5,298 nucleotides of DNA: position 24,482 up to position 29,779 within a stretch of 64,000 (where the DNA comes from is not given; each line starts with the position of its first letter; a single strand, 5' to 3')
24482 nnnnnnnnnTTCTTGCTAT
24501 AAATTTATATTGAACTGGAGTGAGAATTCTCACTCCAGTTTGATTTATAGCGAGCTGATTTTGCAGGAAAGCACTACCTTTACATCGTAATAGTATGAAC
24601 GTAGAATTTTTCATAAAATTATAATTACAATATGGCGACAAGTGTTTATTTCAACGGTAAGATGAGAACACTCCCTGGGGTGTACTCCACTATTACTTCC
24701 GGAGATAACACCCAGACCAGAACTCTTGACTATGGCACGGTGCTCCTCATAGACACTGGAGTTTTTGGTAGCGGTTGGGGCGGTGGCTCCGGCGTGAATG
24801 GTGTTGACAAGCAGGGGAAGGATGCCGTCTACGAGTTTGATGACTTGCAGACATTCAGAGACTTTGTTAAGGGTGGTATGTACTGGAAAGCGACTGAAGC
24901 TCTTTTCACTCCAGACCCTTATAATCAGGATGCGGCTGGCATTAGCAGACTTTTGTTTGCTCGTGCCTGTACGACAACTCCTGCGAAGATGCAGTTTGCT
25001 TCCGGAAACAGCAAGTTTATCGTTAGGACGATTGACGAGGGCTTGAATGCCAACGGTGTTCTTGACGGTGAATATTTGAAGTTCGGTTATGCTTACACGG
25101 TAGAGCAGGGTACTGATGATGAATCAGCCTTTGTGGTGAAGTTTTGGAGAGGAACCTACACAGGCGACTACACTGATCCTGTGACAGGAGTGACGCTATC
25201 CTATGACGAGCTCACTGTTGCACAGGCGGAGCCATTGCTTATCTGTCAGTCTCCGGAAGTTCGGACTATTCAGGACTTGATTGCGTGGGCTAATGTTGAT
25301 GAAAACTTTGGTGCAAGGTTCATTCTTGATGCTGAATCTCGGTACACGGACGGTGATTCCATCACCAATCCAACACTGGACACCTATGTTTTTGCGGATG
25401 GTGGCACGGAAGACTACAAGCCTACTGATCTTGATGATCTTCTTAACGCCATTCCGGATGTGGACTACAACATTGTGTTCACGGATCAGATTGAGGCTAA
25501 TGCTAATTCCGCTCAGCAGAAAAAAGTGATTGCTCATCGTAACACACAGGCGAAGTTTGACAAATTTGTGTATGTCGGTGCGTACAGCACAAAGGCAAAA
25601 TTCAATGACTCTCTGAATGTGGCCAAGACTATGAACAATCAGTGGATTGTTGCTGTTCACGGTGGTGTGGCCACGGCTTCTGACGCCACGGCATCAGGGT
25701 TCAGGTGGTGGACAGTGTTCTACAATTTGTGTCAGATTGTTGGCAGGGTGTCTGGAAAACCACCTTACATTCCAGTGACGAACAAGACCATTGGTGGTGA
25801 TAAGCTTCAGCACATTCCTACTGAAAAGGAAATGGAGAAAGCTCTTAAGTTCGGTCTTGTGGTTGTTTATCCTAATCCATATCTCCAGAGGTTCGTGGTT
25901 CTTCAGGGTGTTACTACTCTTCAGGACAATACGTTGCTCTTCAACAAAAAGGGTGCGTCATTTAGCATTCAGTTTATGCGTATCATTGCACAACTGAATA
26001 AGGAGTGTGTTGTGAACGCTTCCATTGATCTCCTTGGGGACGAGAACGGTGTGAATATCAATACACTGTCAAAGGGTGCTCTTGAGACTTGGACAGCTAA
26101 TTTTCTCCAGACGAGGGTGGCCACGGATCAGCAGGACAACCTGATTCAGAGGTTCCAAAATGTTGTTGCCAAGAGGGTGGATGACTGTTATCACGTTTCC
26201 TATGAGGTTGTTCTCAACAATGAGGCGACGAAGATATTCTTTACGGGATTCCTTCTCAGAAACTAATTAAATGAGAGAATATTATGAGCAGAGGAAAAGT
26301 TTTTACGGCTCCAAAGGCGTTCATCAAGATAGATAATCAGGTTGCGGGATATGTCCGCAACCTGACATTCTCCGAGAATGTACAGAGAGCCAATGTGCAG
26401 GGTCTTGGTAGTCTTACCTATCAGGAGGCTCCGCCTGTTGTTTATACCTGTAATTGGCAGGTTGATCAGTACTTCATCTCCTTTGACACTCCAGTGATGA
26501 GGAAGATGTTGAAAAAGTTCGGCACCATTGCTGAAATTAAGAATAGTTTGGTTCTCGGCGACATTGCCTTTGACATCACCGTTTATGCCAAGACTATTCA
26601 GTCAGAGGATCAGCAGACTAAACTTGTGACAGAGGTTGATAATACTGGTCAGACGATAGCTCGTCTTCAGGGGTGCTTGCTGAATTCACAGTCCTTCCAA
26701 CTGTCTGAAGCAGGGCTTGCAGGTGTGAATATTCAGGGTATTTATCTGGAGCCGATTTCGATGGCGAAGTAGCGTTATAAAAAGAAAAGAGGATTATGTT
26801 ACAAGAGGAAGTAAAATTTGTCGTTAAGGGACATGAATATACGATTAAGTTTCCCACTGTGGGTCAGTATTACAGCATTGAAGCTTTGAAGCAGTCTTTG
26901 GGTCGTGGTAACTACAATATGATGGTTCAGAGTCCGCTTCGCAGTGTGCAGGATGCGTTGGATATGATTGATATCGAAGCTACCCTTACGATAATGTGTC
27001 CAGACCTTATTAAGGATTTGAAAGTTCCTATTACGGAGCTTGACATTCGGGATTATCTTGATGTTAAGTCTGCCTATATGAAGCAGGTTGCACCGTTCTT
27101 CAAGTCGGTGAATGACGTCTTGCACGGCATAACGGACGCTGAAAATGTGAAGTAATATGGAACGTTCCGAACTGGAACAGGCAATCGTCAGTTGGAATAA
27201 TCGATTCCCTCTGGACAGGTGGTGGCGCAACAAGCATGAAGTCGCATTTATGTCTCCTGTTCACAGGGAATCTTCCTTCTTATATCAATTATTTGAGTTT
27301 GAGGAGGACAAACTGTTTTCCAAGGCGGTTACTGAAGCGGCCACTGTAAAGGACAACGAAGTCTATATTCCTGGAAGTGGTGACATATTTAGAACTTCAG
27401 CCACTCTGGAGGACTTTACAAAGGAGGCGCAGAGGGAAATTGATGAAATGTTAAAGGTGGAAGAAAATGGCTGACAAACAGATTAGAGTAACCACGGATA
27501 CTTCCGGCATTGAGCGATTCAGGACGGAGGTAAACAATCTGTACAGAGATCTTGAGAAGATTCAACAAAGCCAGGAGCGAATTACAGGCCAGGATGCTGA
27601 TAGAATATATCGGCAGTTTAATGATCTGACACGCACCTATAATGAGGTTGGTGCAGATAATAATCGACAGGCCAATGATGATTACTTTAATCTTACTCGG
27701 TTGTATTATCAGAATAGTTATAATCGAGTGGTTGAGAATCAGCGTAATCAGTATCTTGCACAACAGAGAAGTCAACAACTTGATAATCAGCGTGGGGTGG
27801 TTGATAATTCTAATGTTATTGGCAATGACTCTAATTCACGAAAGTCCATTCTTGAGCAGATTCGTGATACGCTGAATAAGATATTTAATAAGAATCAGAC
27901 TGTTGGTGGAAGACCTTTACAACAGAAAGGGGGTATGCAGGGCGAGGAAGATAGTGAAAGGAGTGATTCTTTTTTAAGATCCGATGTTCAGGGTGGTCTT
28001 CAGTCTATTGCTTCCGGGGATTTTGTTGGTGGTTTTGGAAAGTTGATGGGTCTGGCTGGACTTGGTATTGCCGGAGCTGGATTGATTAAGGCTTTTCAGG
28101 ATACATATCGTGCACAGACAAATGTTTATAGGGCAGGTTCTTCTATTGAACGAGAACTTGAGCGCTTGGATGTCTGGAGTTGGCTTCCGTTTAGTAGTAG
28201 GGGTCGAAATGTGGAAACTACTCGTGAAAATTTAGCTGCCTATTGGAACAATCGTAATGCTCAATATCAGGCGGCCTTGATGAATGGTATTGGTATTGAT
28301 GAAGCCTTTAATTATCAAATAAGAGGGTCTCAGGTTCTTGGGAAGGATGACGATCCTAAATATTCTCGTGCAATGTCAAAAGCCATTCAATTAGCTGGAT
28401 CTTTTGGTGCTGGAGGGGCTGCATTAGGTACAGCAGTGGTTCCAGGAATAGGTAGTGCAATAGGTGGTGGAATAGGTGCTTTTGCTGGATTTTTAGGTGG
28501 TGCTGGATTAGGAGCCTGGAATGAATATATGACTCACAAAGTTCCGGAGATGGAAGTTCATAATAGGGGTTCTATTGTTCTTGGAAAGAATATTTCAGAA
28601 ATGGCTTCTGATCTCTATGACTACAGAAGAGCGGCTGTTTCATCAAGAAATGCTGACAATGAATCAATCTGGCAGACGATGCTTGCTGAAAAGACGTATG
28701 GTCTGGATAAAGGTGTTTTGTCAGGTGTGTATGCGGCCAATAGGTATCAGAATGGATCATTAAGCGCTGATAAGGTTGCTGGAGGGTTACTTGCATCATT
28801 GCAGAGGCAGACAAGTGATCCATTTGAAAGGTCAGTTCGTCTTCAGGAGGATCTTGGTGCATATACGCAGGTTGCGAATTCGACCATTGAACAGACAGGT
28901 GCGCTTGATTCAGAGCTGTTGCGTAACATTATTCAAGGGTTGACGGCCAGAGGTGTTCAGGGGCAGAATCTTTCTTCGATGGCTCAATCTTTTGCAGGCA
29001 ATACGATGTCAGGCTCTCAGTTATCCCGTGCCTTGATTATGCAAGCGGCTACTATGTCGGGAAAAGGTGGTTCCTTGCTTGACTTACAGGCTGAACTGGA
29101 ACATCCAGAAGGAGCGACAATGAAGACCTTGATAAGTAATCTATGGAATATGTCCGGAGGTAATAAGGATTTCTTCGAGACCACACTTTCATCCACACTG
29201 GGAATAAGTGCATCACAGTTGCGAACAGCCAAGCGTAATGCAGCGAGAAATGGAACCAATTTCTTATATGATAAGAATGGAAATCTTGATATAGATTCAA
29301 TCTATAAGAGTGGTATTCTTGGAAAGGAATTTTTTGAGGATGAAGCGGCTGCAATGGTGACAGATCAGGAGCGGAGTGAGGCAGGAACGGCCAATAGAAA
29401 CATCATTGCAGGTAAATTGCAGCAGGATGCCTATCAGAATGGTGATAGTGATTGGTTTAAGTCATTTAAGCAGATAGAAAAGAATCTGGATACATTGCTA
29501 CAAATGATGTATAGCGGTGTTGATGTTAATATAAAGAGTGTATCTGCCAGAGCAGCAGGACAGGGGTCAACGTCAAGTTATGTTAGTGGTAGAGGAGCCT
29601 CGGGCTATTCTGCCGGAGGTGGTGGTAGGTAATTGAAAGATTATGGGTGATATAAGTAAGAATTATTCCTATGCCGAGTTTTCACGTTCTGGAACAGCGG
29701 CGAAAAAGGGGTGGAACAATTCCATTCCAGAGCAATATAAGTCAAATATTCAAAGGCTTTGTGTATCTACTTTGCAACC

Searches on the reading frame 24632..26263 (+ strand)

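Call 48: search_protein_families(library=pfam, proteins=[window:24632-26263:+], max_evalue=0.001)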
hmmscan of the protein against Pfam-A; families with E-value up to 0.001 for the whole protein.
window:24632-26263:+ (544 aa): 0 families

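Call 54: search_protein_families(library=phrogs, proteins=[window:24632-26263:+], max_evalue=0.001)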
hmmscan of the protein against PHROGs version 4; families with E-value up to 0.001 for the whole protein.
window:24632-26263:+ (544 aa): 1 family
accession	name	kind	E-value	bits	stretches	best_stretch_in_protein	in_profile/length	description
phrog_279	-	tail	2.1e-26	93.7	1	1-539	1-480/489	tail sheath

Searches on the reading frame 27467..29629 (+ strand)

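Call 48: search_protein_families(library=pfam, proteins=[window:27467-29629:+], max_evalue=0.001)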
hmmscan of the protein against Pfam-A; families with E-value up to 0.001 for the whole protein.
window:27467-29629:+ (721 aa): 0 families

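Call 54: search_protein_families(library=phrogs, proteins=[window:27467-29629:+], max_evalue=0.001)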
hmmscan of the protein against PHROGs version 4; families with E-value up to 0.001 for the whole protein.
window:27467-29629:+ (721 aa): 1 family
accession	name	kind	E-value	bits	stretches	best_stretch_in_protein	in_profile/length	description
phrog_23574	-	tail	5.1e-05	21.7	1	310-353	822-865/1441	tail length tape measure protein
